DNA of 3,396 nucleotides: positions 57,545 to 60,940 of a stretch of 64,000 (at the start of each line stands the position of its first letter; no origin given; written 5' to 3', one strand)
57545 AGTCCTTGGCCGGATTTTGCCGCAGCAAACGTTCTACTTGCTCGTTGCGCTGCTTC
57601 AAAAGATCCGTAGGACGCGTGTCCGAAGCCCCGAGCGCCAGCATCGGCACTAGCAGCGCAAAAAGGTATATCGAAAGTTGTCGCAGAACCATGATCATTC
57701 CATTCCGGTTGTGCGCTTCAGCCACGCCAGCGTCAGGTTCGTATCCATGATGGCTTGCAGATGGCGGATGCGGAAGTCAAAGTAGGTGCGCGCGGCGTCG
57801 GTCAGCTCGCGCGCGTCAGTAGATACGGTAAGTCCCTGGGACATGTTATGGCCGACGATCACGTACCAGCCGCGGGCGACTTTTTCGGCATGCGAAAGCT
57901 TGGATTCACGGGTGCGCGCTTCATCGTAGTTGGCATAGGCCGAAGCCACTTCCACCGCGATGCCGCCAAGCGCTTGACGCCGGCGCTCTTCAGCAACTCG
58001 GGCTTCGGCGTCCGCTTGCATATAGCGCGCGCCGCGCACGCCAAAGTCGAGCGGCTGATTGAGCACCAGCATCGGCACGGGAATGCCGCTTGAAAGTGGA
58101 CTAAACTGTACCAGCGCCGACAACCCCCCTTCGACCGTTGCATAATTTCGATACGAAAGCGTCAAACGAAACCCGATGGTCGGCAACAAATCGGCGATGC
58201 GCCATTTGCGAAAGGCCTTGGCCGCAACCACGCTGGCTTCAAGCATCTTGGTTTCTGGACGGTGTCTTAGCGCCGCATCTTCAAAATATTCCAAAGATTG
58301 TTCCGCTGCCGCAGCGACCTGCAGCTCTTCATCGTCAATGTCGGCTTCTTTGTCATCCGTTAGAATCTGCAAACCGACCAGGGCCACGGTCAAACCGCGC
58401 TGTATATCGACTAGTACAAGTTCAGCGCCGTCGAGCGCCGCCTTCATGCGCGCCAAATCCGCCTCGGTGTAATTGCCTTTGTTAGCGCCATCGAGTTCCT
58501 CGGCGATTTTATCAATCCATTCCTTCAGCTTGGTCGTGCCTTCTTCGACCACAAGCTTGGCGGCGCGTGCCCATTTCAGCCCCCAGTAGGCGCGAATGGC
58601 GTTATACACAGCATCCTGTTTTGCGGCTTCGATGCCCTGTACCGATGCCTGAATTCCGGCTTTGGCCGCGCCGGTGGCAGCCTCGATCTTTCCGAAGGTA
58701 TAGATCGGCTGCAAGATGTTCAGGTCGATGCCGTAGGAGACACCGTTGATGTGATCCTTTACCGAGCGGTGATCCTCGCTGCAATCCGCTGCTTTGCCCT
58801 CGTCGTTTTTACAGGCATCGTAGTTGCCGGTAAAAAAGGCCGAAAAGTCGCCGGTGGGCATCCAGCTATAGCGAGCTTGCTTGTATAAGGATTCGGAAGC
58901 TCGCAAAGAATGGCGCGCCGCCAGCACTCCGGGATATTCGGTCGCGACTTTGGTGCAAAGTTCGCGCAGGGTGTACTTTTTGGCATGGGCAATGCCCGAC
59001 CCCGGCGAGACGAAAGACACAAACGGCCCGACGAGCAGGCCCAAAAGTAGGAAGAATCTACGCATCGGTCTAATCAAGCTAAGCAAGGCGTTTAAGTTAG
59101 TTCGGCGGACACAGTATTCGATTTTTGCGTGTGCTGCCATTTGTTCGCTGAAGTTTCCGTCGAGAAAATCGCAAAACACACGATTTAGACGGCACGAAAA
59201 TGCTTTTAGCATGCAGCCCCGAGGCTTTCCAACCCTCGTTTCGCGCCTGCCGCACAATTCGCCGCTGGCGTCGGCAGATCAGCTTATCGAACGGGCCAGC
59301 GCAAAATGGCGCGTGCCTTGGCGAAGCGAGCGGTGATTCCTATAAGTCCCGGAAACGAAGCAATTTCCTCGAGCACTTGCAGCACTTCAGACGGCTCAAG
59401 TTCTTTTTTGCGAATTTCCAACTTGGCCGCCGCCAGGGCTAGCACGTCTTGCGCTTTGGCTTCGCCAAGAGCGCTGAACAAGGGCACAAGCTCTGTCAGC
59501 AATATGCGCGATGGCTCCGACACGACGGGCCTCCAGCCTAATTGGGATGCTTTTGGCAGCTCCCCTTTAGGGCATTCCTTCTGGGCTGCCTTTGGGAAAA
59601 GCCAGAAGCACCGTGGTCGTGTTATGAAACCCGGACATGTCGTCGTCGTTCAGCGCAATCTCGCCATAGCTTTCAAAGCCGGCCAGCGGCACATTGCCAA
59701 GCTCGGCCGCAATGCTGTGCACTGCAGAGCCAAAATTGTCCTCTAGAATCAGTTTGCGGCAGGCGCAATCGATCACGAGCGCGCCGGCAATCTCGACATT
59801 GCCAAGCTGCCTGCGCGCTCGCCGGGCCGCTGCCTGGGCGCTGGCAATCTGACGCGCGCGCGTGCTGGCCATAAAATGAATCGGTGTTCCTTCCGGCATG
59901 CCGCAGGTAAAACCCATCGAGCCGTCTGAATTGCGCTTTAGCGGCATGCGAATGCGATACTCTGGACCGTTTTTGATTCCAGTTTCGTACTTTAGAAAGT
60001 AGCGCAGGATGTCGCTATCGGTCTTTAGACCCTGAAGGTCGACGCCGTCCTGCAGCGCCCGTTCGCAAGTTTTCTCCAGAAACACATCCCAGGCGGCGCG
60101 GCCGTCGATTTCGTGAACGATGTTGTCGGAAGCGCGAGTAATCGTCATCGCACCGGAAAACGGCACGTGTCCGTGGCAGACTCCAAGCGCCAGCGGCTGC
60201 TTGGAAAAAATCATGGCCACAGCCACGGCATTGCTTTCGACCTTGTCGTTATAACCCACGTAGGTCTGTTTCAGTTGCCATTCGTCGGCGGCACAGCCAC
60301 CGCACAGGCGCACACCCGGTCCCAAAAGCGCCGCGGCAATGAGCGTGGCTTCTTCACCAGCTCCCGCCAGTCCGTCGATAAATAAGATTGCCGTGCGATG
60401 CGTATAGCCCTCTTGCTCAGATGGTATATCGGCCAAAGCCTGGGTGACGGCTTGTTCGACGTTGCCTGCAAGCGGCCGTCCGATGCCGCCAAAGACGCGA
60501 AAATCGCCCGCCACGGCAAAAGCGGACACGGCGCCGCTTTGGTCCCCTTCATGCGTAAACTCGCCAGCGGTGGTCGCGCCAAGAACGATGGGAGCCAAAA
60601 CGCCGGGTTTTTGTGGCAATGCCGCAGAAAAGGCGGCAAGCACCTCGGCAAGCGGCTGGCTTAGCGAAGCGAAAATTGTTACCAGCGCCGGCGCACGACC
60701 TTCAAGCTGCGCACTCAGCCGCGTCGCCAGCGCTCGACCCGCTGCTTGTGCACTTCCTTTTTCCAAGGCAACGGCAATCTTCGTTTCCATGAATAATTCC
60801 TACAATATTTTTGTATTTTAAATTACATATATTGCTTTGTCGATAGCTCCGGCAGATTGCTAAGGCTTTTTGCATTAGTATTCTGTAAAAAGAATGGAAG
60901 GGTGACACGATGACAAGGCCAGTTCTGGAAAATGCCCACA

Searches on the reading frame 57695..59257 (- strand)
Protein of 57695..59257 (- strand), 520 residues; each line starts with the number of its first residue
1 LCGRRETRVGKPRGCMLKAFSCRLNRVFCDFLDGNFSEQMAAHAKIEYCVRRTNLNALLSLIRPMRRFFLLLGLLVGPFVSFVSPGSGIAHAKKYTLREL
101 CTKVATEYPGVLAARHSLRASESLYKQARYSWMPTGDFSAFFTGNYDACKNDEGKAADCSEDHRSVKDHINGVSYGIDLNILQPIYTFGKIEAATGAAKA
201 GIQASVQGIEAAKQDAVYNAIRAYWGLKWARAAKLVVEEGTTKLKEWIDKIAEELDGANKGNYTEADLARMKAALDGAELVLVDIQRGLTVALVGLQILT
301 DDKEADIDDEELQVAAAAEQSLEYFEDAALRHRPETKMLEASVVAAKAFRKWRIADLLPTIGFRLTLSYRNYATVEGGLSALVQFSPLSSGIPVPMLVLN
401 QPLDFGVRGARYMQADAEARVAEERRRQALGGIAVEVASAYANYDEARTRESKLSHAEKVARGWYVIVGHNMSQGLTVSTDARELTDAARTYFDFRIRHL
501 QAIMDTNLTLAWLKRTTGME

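Call 32: search_protein_families(library=pfam, proteins=[window:57695-59257:-], max_evalue=0.0001)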
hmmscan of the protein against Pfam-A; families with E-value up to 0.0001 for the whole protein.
window:57695-59257:- (520 aa): 1 family
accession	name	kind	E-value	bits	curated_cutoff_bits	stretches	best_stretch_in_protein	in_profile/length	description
PF02321.23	OEP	-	6.9e-28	98.2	22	2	323-518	2-187/187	Outer membrane efflux protein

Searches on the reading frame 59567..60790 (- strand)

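Call 32: search_protein_families(library=pfam, proteins=[window:59567-60790:-], max_evalue=0.0001)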
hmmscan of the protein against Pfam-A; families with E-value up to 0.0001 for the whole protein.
window:59567-60790:- (407 aa): 2 families
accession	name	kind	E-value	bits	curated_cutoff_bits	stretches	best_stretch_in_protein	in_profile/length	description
PF08495.15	FIST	-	9e-32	110.9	23.2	1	36-231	2-189/189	FIST N domain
PF10442.14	FIST_C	-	1.3e-24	87.2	28.5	1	257-379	12-130/131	FIST C domain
